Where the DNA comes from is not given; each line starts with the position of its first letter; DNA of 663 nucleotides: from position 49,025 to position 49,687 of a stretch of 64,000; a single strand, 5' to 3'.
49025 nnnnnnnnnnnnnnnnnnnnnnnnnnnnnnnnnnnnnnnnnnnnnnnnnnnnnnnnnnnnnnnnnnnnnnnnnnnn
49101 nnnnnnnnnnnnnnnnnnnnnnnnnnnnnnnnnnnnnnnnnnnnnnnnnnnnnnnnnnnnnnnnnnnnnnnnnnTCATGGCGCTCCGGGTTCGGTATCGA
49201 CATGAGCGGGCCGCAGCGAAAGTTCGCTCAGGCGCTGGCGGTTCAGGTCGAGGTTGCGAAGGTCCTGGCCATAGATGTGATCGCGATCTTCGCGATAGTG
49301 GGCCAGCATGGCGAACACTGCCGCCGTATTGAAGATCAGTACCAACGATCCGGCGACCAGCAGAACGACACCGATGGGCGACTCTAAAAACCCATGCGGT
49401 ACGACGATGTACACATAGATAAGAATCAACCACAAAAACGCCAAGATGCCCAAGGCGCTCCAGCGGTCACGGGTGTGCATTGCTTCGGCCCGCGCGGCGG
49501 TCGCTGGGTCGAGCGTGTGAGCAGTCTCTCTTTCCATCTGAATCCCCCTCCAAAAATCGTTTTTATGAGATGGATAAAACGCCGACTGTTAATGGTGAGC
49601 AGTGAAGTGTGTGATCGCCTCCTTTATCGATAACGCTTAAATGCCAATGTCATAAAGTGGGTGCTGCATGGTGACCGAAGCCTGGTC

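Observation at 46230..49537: Uncharacterised six-gene membrane module: three tiny TM proteins, an APC permease and two more TM proteins, attached to the methylamine operon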

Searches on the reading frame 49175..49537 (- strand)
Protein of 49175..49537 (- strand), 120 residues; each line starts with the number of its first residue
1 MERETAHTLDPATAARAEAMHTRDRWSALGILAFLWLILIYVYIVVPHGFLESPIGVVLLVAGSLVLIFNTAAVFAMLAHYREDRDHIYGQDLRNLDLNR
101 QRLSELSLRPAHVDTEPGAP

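Call 3: search_protein_families(library=pfam, max_evalue=1, proteins=[window:49175-49537:-])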
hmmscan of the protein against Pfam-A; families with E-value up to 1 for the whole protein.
window:49175-49537:- (120 aa): 4 families
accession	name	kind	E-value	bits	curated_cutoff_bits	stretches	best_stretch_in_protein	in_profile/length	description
PF14329.11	DUF4386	-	0.0021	18.4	27.6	1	20-73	125-178/210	Domain of unknown function (DUF4386)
PF00487.30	FA_desaturase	-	0.0037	17.5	29.7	1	22-97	132-201/253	Fatty acid desaturase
PF20990.2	DUF2207_C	-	0.059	13.5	33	1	22-75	134-190/247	Predicted membrane protein (DUF2207) C-terminal domain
PF03740.19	PdxJ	-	0.11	12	24.5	1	70-100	31-61/234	Pyridoxal phosphate biosynthesis protein PdxJ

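Call 4: search_protein_families(library=ncbifam, max_evalue=1, proteins=[window:49175-49537:-])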
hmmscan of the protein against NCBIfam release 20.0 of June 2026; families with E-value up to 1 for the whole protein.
window:49175-49537:- (120 aa): 4 families
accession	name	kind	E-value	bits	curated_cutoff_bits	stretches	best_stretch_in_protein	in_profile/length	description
TIGR03142.1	cytochro_ccmI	equivalog_domain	0.0096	16.2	29.3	1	67-107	8-49/118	c-type cytochrome biogenesis protein CcmI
NF003624.0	PRK05265.1-2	equivalog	0.063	12.6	331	1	76-99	43-66/252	pyridoxine 5'-phosphate synthase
NF003627.0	PRK05265.1-5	equivalog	0.064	12.5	207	1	68-98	30-60/240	pyridoxine 5'-phosphate synthase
NF003625.0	PRK05265.1-3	equivalog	0.09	12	190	1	73-97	37-61/242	pyridoxine 5'-phosphate synthase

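Call 89: search_protein_families(library=pfam, alignment_id=A3, max_evalue=0.05)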
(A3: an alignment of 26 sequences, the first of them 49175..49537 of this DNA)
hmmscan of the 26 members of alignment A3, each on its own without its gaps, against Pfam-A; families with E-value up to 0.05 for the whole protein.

A. member 1, window:49175-49537:- (120 aa): 2 families
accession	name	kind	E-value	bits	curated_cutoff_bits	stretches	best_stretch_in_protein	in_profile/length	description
PF14329.11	DUF4386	-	0.0021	18.4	27.6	1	20-73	125-178/210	Domain of unknown function (DUF4386)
PF00487.30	FA_desaturase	-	0.0037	17.5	29.7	1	22-97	132-201/253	Fatty acid desaturase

B. families by the number of members that match (of 26 scanned): 32 families (the first 25 are shown)
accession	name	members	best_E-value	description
PF00487.30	FA_desaturase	10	0.0012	Fatty acid desaturase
PF13687.11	DUF4153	6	8.2e-05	Domain of unknown function (DUF4153)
PF03186.18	CobD_Cbib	3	0.0011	CobD/Cbib protein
PF03706.18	LPG_synthase_TM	3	0.0024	Lysylphosphatidylglycerol synthase TM region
PF20556.3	DUF6768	3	0.003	Family of unknown function (DUF6768)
PF14329.11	DUF4386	2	0.0013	Domain of unknown function (DUF4386)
PF17159.10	MASE3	2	0.0017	Membrane-associated sensor domain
PF20315.3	DUF6611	2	0.003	Family of unknown function (DUF6611)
PF08006.16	HAAS_TM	1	0.0008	HAAS transmembrane region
PF13386.12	DsbD_2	1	0.0011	Cytochrome C biogenesis protein transmembrane region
PF13520.12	AA_permease_2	1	0.0023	Amino acid permease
PF14158.11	YndJ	1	0.0024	YndJ-like protein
PF06813.19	Nodulin-like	1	0.0036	Nodulin-like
PF20128.4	DUF6518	1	0.0036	Family of unknown function (DUF6518)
PF06687.17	SUR7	1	0.005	SUR7/PalI family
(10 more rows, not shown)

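Call 106: search_solved_structures(query=A3, max_evalue=1)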
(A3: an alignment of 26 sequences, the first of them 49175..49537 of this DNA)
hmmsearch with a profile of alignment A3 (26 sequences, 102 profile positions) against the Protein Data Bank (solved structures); distinct sequences matched with E-value up to 1: 0.
